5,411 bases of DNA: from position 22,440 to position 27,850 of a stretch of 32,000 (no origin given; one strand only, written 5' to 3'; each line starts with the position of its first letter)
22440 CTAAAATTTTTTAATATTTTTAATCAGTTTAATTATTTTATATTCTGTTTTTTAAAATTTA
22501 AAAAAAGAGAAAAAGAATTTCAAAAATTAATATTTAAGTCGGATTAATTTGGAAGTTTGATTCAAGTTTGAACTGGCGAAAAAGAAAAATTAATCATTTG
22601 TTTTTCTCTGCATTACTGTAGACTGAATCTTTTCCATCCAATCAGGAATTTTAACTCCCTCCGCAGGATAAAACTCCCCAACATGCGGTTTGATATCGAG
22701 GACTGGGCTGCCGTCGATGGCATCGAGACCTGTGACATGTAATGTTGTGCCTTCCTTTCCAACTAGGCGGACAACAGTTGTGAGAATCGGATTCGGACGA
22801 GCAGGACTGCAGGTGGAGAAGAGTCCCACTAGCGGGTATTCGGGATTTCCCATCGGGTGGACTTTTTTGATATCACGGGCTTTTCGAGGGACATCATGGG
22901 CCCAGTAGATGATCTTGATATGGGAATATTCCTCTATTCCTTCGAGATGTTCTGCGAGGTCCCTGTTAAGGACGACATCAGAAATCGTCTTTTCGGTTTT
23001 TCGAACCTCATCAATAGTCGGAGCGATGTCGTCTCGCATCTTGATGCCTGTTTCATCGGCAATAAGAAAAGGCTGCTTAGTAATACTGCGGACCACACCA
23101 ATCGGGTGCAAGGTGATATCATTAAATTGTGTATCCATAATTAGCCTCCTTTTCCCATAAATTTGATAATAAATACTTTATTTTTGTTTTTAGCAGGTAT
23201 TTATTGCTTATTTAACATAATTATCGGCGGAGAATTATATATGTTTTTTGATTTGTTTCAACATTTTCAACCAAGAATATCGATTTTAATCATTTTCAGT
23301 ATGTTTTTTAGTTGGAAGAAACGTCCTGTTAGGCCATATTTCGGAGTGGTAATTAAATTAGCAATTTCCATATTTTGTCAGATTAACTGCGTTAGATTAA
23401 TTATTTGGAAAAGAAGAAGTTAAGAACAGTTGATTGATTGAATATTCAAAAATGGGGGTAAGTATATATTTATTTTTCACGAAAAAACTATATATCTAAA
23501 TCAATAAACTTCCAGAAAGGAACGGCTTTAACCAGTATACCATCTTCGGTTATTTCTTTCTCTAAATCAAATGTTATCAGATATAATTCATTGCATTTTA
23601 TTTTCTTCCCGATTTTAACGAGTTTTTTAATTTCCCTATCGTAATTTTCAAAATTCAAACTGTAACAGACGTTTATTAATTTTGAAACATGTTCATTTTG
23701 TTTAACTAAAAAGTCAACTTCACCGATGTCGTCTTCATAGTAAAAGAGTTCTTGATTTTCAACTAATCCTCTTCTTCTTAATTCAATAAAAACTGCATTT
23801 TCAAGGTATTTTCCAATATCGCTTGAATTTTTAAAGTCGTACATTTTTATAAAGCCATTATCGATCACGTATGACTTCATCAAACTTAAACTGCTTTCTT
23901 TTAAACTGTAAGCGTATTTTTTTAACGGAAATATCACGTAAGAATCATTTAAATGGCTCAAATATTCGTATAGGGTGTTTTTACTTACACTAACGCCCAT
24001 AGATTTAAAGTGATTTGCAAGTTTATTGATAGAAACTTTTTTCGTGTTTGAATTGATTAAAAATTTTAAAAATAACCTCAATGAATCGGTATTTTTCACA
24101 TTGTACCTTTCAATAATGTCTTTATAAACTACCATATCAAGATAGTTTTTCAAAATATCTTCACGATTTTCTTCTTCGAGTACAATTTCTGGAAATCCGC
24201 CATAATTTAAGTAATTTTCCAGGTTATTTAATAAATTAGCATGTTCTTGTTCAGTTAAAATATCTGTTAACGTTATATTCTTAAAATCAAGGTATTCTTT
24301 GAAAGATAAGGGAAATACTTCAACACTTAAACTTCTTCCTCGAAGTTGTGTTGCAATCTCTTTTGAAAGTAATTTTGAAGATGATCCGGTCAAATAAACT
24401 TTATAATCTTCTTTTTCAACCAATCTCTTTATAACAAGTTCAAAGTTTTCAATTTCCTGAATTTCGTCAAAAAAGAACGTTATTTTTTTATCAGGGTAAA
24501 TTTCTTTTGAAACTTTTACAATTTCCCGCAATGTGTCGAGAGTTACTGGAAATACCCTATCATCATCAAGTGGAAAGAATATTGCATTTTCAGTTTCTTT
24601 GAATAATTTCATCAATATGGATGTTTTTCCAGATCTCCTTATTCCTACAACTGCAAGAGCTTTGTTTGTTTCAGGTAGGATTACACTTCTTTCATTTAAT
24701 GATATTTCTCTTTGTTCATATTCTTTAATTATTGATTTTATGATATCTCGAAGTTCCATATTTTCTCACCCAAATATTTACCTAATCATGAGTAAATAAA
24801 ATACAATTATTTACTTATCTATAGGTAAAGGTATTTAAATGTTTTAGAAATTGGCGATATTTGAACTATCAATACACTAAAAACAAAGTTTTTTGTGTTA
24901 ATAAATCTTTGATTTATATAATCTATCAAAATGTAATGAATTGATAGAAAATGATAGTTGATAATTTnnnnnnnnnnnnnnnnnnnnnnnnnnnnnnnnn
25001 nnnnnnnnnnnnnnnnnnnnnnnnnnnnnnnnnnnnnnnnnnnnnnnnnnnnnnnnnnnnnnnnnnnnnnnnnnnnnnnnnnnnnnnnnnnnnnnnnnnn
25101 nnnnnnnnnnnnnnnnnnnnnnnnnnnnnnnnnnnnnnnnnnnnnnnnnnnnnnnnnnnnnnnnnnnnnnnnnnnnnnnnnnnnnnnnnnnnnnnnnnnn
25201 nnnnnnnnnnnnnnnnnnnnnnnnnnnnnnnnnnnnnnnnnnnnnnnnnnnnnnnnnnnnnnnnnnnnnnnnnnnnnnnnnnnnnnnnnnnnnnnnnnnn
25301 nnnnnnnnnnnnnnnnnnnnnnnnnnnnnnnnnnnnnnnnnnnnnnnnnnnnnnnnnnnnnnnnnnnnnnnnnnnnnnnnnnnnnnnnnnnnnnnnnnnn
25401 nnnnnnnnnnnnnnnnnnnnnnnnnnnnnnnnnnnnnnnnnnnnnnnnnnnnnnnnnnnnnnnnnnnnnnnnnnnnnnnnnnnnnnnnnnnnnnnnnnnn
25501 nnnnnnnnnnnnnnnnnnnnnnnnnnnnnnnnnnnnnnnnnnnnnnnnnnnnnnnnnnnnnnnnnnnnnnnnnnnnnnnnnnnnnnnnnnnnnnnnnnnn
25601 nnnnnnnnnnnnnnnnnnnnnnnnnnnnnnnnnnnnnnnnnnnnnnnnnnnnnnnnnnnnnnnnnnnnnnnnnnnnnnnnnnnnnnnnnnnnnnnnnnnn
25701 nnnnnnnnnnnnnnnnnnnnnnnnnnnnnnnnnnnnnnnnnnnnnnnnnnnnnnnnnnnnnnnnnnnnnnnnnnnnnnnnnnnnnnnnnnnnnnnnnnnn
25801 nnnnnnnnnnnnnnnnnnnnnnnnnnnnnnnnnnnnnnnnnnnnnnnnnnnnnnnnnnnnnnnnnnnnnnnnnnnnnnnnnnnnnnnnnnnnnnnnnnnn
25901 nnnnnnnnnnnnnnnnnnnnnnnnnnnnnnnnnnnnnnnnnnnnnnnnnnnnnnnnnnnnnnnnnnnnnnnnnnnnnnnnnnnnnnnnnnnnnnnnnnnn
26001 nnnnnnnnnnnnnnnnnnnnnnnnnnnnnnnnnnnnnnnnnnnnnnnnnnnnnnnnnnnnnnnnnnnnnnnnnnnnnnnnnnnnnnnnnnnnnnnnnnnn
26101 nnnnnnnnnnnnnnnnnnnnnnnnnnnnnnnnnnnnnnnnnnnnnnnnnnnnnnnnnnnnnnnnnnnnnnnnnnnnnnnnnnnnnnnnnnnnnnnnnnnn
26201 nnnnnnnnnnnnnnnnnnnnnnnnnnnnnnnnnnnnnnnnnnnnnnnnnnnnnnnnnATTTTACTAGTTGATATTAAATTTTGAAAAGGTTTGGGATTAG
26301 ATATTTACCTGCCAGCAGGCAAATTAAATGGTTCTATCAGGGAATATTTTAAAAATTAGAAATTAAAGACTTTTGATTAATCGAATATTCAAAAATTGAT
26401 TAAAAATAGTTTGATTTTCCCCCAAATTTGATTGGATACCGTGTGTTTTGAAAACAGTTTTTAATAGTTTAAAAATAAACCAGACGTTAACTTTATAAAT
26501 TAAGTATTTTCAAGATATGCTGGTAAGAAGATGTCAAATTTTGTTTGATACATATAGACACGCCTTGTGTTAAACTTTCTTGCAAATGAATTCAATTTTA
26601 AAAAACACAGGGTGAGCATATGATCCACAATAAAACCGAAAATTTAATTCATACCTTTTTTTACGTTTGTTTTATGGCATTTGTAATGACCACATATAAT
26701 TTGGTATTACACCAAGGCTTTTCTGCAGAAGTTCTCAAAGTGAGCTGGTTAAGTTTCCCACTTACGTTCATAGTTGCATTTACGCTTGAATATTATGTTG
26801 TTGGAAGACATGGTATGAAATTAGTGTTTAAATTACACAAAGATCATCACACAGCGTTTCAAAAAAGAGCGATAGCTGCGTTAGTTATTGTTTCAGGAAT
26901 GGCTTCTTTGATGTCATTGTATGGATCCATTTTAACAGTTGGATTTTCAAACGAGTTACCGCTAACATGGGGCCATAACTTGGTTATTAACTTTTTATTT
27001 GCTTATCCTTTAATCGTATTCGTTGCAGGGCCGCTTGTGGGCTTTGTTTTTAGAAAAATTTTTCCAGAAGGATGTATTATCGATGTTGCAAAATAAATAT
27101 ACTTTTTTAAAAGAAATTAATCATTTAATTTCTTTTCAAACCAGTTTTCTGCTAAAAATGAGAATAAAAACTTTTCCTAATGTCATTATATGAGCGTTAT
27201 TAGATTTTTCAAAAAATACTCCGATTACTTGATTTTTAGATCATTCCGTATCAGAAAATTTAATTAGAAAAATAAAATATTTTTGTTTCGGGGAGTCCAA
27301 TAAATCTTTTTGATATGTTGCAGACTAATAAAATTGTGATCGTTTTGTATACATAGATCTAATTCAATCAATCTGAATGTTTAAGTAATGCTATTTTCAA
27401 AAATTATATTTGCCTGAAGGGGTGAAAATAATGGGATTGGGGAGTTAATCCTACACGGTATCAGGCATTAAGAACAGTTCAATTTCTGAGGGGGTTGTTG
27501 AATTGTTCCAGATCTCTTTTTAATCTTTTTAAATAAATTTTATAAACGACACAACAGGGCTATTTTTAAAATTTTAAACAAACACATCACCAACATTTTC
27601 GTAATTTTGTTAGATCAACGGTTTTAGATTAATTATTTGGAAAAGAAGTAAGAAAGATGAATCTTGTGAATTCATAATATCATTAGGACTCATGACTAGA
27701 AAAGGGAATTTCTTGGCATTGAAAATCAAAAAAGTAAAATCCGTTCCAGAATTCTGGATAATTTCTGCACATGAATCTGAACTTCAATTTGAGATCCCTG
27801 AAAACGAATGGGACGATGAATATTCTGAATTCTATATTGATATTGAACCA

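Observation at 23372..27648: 45-nt direct repeats 4.2 kb apart bracket a three-gene cassette immediately left of the integrase module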

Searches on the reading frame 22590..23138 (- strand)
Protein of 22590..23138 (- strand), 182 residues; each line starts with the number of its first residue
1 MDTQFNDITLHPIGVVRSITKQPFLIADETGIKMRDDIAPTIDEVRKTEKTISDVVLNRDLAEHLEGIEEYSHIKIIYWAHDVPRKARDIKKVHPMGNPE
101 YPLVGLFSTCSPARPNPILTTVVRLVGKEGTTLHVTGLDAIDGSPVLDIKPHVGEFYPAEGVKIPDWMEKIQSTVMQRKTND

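Call 9: search_protein_families(library=pfam, proteins=[window:22590-23138:-], max_evalue=0.01)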
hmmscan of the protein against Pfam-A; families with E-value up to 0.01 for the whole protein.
window:22590-23138:- (182 aa): 1 family
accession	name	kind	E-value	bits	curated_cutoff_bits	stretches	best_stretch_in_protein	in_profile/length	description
PF01980.22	TrmO_N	-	1.9e-24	86.5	26.8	1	49-155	10-114/116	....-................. O N-terminal domain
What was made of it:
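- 22590..23138 (-): Segment S1 cargo: a TrmO/TsaA-like gene with 46.4% GC, in a window of 30.8% GC. Pfam TrmO_N 1.9e-24 (call 9).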

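Call 12: find_encoding_contigs(protein=window:22590-23138:-, flank=10000, max_places=10)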
Protein window:22590-23138:- (182 aa): 8 contigs read that carry it; 8 places shown.
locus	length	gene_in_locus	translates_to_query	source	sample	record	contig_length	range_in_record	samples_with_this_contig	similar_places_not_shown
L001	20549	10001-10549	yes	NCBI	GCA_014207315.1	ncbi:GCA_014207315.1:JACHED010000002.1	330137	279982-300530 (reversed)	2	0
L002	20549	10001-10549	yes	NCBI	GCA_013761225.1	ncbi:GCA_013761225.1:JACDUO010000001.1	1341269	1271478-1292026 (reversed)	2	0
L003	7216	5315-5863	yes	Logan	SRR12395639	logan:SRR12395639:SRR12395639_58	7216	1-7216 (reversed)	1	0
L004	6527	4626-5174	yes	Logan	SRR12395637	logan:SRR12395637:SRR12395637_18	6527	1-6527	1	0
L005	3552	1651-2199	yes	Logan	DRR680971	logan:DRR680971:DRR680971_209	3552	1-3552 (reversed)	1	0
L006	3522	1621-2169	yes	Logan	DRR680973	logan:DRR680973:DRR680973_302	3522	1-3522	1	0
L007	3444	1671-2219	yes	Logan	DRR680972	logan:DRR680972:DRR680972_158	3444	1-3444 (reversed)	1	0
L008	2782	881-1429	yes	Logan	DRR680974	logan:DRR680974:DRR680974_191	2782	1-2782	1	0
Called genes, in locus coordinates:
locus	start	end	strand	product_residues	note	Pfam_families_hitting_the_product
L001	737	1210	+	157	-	-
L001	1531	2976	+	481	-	-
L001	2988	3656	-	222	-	-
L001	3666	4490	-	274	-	PF00589:Phage_integrase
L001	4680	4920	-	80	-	PF10802:DUF2540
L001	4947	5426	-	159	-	-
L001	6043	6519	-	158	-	PF11391:DUF2798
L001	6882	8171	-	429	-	PF13784:Fic_N (faint), PF02661:Fic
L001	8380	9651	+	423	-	PF13173:AAA_14, PF13635:DUF4143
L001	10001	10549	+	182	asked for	PF01980:TrmO_N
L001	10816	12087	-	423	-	PF01497:Peripla_BP_2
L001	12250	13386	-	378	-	PF13555:AAA_29 (faint), PF00005:ABC_tran, PF02463:SMC_N (faint), PF13191:AAA_16 (faint), PF25199:nSTAND_NTPase5 (faint), PF13173:AAA_14 (weak), PF13304:AAA_21 (faint), PF27219:MJ0874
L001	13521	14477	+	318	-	PF07670:Gate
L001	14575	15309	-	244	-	PF00092:VWA (weak), PF13519:VWA_2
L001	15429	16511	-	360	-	PF00493:MCM (faint), PF07728:AAA_5 (weak), PF01078:Mg_chelatase (weak), PF17863:AAA_lid_2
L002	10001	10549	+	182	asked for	PF01980:TrmO_N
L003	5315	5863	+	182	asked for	PF01980:TrmO_N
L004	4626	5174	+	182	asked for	PF01980:TrmO_N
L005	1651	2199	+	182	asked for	PF01980:TrmO_N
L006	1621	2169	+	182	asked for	PF01980:TrmO_N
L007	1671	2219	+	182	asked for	PF01980:TrmO_N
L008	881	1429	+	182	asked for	PF01980:TrmO_N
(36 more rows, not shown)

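Call 33: search_protein_families(library=ncbifam, proteins=[window:22590-23138:-], max_evalue=0.001)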
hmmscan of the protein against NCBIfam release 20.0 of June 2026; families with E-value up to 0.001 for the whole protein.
window:22590-23138:- (182 aa): 1 family
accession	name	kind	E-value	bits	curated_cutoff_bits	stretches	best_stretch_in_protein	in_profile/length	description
TIGR00104.1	tRNA_TsaA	equivalog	1e-25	90.6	93.25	1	7-154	3-133/143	tRNA (N6-threonylcarbamoyladenosine(37)-N6)-methyltransferase TrmO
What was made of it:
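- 22590..23138 (-): NCBIfam TsaA 90.6 bits against a cutoff of 93.25 (call 33).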

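Call 81: search_protein_families(library=padloc, proteins=[window:22590-23138:-], max_evalue=0.001)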
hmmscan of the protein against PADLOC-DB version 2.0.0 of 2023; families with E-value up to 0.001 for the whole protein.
window:22590-23138:- (182 aa): 0 families

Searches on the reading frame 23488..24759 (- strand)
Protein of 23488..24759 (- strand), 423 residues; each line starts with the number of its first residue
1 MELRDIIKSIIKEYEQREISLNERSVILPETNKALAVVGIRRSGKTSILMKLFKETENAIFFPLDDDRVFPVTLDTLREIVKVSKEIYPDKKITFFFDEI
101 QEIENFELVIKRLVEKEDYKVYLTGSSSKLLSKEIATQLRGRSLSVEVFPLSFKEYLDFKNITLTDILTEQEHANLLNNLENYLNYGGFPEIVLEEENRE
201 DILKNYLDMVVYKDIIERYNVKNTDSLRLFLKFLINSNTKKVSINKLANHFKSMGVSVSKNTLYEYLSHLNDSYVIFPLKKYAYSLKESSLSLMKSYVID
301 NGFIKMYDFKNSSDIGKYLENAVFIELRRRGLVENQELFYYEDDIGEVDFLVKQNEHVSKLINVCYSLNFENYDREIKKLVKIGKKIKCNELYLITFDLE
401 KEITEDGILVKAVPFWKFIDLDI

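Call 9: search_protein_families(library=pfam, proteins=[window:23488-24759:-], max_evalue=0.01)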
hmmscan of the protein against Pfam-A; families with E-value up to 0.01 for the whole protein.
window:23488-24759:- (423 aa): 2 families
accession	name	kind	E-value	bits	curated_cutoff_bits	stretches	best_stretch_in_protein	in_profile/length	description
PF13173.12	AAA_14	-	2.3e-33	115.4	27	1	32-157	2-129/129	AAA domain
PF13635.12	DUF4143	-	2.2e-20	73.5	28.1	1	213-363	2-156/160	Domain of unknown function (DUF4143)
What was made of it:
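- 23488..24759 (-): Segment S2 cargo 1: AAA_14 + DUF4143 ATPase, a candidate defence gene (PADLOC PDC-S01). Pfam (call 9).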

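Call 33: search_protein_families(library=ncbifam, proteins=[window:23488-24759:-], max_evalue=0.001)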
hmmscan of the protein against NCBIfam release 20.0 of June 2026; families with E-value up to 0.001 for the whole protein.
window:23488-24759:- (423 aa): 0 families

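Call 81: search_protein_families(library=padloc, proteins=[window:23488-24759:-], max_evalue=0.001)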
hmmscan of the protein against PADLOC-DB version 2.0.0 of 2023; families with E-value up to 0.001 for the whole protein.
window:23488-24759:- (423 aa): 7 families
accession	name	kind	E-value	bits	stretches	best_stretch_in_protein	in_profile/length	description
PDLC04787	PDC-S01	-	2.4e-103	344.2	1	28-419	23-406/412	-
PDLC04789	PDC-S01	-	4.9e-48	162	1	30-359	15-334/375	-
PDLC04790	PDC-S01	-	3.6e-36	122.8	1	30-373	25-374/422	-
PDLC04791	PDC-S01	-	2e-28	97.2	1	30-359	16-345/395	-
PDLC04786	PDC-S01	-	2e-19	67.7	1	31-359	19-380/439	-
PDLC04788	PDC-S01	-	5.5e-16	56.5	1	31-357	18-374/448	-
PDLC04792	PDC-S01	-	1.3e-15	55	1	30-358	17-377/452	-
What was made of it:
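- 23488..24759 (-): PADLOC PDC-S01 E=2.4e-103 (call 81).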

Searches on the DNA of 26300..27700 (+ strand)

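Call 57: search_dna_similar(query=window:26300-27700:+, collection=plasmids, mode=distant, max_rows=10)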
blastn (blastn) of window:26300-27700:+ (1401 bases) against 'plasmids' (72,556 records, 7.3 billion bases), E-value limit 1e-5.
No match.

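Call 58: search_dna_similar(query=window:26300-27700:+, collection=phages, mode=distant, max_rows=10)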
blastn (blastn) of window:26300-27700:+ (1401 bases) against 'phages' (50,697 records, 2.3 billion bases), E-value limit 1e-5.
No match.
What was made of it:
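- Tried and rejected: There was no similarity in plasmid or phage collections (calls 57, 58).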

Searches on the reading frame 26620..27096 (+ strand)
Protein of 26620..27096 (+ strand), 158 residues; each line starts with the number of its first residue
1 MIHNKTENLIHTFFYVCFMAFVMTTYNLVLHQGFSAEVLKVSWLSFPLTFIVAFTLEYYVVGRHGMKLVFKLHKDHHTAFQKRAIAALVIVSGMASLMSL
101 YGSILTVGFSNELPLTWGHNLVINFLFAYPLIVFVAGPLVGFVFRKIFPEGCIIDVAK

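Call 9: search_protein_families(library=pfam, proteins=[window:26620-27096:+], max_evalue=0.01)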
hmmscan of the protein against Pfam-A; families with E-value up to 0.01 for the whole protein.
window:26620-27096:+ (158 aa): 1 family
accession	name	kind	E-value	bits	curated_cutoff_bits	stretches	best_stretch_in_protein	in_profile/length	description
PF11391.13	DUF2798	-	6e-14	52.3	23.5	2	92-145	5-57/59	Protein of unknown function (DUF2798)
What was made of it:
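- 26620..27096 (+): Segment S3 cargo: DUF2798 membrane protein. Pfam 6e-14 (call 9).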

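Call 54: find_encoding_contigs(protein=window:26620-27096:+, flank=6000, max_places=10)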
Protein window:26620-27096:+ (158 aa): 6 contigs read that carry it; 5 places shown.
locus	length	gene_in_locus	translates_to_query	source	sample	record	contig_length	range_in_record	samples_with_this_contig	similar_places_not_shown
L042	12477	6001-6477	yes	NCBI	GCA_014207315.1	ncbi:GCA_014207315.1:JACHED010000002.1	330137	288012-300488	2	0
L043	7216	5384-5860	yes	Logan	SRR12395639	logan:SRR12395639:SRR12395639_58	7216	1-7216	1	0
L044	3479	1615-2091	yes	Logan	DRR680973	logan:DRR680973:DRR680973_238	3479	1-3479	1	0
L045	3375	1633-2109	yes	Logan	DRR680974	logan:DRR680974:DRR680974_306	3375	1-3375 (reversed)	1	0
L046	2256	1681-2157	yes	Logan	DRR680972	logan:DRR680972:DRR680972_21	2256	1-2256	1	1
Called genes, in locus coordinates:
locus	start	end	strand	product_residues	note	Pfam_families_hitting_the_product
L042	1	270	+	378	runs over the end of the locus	PF13555:AAA_29 (faint), PF00005:ABC_tran, PF02463:SMC_N (faint), PF13191:AAA_16 (faint), PF25199:nSTAND_NTPase5 (faint), PF13173:AAA_14 (weak), PF13304:AAA_21 (faint), PF27219:MJ0874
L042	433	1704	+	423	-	PF01497:Peripla_BP_2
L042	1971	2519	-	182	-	PF01980:TrmO_N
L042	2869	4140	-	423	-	PF13173:AAA_14, PF13635:DUF4143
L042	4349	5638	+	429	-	PF13784:Fic_N (faint), PF02661:Fic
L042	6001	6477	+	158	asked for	PF11391:DUF2798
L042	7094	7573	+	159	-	-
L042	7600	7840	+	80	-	PF10802:DUF2540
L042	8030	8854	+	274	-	PF00589:Phage_integrase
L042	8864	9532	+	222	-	-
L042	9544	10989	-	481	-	-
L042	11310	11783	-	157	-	-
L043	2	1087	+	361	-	?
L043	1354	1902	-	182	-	PF01980:TrmO_N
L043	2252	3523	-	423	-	PF13173:AAA_14, PF13635:DUF4143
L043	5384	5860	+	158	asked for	PF11391:DUF2798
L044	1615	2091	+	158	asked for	PF11391:DUF2798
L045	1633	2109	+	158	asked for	PF11391:DUF2798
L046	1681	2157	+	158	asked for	PF11391:DUF2798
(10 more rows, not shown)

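Call 81: search_protein_families(library=padloc, proteins=[window:26620-27096:+], max_evalue=0.001)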
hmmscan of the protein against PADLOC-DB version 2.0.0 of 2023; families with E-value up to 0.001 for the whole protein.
window:26620-27096:+ (158 aa): 0 families
